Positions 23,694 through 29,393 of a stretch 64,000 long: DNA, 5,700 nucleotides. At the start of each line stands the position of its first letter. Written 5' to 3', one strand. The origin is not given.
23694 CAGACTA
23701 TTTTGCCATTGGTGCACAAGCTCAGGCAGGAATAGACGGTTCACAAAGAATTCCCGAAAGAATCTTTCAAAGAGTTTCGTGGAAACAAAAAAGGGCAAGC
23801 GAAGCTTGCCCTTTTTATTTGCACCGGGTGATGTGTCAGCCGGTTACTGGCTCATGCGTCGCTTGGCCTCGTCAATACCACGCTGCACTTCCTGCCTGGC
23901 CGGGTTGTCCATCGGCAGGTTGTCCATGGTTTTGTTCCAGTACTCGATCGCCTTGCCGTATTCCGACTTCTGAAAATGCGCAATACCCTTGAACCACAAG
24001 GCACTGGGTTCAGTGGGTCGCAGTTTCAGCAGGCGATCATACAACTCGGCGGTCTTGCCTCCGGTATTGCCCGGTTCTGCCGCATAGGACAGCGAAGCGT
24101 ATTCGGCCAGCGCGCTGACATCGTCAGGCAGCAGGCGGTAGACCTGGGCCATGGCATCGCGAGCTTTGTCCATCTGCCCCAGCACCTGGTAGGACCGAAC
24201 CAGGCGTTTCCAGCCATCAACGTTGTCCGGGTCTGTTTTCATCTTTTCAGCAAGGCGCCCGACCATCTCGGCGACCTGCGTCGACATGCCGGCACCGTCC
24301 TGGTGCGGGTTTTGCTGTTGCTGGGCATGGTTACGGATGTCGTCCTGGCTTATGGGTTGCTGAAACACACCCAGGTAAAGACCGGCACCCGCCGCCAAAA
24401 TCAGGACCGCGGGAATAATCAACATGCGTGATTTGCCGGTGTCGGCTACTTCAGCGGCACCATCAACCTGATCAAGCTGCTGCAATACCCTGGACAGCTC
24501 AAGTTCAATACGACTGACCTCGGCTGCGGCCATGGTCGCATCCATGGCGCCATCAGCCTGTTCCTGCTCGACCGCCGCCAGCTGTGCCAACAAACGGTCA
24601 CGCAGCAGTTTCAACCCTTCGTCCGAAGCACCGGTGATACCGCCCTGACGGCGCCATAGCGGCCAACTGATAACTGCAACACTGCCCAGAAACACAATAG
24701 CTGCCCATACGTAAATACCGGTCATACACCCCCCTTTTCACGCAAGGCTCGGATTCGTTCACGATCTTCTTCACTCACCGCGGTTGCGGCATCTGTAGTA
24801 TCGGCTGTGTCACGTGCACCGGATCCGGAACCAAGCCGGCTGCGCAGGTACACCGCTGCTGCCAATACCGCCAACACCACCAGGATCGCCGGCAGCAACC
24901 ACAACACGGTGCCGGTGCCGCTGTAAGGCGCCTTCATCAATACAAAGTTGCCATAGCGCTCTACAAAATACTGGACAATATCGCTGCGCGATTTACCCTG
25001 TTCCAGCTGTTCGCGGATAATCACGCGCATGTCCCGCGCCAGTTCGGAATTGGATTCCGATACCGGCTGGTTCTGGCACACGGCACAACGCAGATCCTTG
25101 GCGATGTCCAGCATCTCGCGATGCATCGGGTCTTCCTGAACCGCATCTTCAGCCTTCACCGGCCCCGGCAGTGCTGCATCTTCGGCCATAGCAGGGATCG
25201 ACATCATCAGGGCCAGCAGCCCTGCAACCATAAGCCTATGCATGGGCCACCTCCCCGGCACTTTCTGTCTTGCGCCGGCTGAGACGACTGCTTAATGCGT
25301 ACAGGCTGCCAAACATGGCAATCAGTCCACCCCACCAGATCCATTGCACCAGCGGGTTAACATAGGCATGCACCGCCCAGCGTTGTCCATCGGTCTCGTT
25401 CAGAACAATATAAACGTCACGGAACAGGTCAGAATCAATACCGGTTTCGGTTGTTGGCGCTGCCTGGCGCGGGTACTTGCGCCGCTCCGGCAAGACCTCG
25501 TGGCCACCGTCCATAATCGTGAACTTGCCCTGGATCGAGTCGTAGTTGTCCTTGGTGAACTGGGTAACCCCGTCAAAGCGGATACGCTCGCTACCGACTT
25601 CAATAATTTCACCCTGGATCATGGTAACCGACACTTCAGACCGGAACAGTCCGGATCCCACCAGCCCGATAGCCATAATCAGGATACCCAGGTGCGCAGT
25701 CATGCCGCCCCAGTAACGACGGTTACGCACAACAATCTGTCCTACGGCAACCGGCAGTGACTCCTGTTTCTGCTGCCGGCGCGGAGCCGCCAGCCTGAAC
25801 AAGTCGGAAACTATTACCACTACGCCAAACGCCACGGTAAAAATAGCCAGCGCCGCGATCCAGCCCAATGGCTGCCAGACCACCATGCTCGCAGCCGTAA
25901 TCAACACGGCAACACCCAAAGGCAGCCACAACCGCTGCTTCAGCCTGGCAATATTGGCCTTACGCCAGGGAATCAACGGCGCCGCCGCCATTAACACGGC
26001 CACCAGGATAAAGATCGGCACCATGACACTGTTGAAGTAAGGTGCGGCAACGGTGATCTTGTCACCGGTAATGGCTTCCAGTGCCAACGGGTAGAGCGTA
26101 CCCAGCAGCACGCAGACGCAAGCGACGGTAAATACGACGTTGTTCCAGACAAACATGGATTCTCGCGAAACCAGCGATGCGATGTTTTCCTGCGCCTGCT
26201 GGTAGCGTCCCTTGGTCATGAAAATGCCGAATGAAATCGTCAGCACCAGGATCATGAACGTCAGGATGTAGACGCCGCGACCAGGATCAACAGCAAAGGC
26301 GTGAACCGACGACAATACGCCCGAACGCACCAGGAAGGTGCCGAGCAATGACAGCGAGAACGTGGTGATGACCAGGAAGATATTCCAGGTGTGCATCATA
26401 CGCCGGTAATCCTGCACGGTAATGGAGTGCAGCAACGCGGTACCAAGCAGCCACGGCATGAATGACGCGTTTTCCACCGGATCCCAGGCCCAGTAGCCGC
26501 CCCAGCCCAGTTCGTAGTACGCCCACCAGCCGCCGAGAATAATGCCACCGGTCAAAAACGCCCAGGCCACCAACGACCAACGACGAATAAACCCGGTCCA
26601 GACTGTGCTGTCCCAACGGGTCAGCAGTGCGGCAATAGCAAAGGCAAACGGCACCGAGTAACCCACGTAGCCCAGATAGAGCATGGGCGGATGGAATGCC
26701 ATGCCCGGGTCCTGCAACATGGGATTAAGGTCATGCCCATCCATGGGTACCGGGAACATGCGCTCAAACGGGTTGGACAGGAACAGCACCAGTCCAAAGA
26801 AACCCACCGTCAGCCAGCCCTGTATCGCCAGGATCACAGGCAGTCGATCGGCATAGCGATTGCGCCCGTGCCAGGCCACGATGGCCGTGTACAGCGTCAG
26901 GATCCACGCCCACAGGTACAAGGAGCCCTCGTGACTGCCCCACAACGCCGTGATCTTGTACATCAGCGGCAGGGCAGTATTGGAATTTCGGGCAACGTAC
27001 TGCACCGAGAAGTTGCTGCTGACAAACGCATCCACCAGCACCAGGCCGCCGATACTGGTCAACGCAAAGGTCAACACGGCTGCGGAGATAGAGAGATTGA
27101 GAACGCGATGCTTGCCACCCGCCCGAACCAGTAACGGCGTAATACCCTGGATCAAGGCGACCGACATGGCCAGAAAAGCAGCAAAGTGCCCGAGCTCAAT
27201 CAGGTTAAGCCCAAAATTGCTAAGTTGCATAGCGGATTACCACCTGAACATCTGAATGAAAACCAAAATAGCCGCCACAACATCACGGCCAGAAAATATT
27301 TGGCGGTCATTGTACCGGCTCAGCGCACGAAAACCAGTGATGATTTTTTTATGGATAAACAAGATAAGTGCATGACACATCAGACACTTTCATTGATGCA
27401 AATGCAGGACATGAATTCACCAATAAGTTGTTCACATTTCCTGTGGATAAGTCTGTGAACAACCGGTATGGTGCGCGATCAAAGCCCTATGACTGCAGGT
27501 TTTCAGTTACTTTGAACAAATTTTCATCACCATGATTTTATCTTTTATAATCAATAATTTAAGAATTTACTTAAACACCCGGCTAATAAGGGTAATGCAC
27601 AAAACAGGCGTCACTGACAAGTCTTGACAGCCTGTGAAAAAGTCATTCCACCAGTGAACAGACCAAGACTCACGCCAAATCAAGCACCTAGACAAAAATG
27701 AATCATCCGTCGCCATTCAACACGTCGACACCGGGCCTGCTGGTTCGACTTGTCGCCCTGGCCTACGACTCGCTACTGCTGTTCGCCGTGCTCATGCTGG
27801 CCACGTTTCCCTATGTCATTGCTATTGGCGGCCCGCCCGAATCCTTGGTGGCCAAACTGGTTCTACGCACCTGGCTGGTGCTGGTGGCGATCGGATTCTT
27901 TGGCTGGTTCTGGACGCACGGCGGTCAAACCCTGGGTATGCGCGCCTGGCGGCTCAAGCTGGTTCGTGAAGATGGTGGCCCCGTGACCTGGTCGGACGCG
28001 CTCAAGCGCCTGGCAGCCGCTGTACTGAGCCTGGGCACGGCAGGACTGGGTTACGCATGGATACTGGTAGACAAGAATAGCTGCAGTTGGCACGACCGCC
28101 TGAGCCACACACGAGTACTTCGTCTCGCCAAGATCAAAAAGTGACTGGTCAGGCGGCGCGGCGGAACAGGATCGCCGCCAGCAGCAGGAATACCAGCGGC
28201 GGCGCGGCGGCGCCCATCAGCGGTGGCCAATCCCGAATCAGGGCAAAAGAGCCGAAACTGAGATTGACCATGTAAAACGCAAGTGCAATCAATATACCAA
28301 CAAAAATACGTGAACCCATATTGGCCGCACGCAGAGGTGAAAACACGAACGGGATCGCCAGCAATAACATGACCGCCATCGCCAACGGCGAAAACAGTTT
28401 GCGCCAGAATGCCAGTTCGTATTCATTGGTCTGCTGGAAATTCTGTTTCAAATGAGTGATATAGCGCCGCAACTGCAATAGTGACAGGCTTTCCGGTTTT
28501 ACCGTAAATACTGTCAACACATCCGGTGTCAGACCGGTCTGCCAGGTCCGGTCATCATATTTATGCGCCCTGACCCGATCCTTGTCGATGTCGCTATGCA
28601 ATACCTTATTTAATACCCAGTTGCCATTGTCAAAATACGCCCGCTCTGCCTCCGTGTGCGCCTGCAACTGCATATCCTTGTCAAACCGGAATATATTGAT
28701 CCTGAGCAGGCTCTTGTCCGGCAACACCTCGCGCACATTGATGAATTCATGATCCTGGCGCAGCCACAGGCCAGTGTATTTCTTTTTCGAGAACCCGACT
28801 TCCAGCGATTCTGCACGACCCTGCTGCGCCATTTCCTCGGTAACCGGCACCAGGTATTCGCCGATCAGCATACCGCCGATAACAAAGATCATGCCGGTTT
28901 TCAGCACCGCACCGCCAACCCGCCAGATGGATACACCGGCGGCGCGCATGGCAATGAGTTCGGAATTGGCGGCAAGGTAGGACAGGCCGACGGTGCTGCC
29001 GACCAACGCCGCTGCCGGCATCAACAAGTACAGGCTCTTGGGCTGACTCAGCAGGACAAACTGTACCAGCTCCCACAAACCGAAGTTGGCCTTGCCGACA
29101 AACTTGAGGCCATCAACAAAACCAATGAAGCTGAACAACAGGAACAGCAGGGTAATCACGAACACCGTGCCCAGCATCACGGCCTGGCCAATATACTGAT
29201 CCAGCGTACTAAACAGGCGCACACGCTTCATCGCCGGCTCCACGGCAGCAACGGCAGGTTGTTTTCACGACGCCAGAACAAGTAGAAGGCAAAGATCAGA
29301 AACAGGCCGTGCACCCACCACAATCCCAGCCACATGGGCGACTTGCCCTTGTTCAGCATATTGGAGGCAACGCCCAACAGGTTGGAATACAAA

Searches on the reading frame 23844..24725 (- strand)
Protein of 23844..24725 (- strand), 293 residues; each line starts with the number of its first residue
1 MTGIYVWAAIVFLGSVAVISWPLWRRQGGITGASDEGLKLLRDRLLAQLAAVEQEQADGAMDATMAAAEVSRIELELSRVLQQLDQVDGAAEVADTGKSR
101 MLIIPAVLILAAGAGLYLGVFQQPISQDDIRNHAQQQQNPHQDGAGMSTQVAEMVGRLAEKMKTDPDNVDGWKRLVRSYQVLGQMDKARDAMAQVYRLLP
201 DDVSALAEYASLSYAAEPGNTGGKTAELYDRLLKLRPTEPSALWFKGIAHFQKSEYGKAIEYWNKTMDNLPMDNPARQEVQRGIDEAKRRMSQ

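Call 48: search_protein_families(library=pfam, proteins=[window:23844-24725:-], max_evalue=0.0001)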
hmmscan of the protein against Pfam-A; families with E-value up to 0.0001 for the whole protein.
window:23844-24725:- (293 aa): 5 families
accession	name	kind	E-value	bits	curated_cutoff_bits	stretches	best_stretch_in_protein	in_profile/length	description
PF23914.1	TPR_CcmH_CycH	-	3.4e-17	63.2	42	1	151-276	32-157/158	Cytochrome c-type biogenesis protein H TPR domain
PF07719.23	TPR_2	-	7.4e-07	29.3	27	0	241-265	2-26/34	Tetratricopeptide repeat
PF14559.12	TPR_19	-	7.7e-07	29.8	25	0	158-206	14-61/68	Tetratricopeptide repeat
PF13428.12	TPR_14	-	1.6e-05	25.6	23.5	0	170-211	2-43/44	Tetratricopeptide repeat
PF13432.12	TPR_16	-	3.1e-05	24.8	32.7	0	226-262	17-53/65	Tetratricopeptide repeat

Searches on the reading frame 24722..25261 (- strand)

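Call 48: search_protein_families(library=pfam, proteins=[window:24722-25261:-], max_evalue=0.0001)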
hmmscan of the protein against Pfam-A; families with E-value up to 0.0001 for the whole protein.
window:24722-25261:- (179 aa): 1 family
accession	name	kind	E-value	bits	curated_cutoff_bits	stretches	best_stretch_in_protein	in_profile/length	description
PF03918.19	CcmH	-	8.1e-37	126.1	25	1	36-173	15-142/143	Cytochrome C biogenesis protein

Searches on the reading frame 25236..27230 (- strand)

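Call 48: search_protein_families(library=pfam, proteins=[window:25236-27230:-], max_evalue=0.0001)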
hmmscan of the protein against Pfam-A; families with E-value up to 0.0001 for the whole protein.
window:25236-27230:- (664 aa): 2 families
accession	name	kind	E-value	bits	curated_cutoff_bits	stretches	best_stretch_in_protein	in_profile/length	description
PF16327.10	CcmF_C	-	2e-77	261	28.7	1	323-649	1-323/323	Cytochrome c-type biogenesis protein CcmF C-terminal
PF01578.25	Cytochrom_C_asm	-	6.1e-46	157.2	29.9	1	97-303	1-206/212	Cytochrome C assembly protein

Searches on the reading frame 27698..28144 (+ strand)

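Call 62: search_protein_families(library=pfam, proteins=[window:27698-28144:+], max_evalue=0.01)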
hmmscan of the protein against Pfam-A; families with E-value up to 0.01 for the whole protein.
window:27698-28144:+ (148 aa): 1 family
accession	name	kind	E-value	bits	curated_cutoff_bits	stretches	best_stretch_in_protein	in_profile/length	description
PF06271.18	RDD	-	5.6e-22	79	24.1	1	12-136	2-136/137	RDD family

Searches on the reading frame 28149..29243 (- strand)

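Call 48: search_protein_families(library=pfam, proteins=[window:28149-29243:-], max_evalue=0.0001)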
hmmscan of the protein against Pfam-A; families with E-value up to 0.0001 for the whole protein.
window:28149-29243:- (364 aa): 1 family
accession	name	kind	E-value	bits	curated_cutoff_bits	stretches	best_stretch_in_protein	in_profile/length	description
PF03739.19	LptF_LptG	-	4.8e-74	250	27.9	1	17-362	2-353/353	Lipopolysaccharide export system permease LptF/LptG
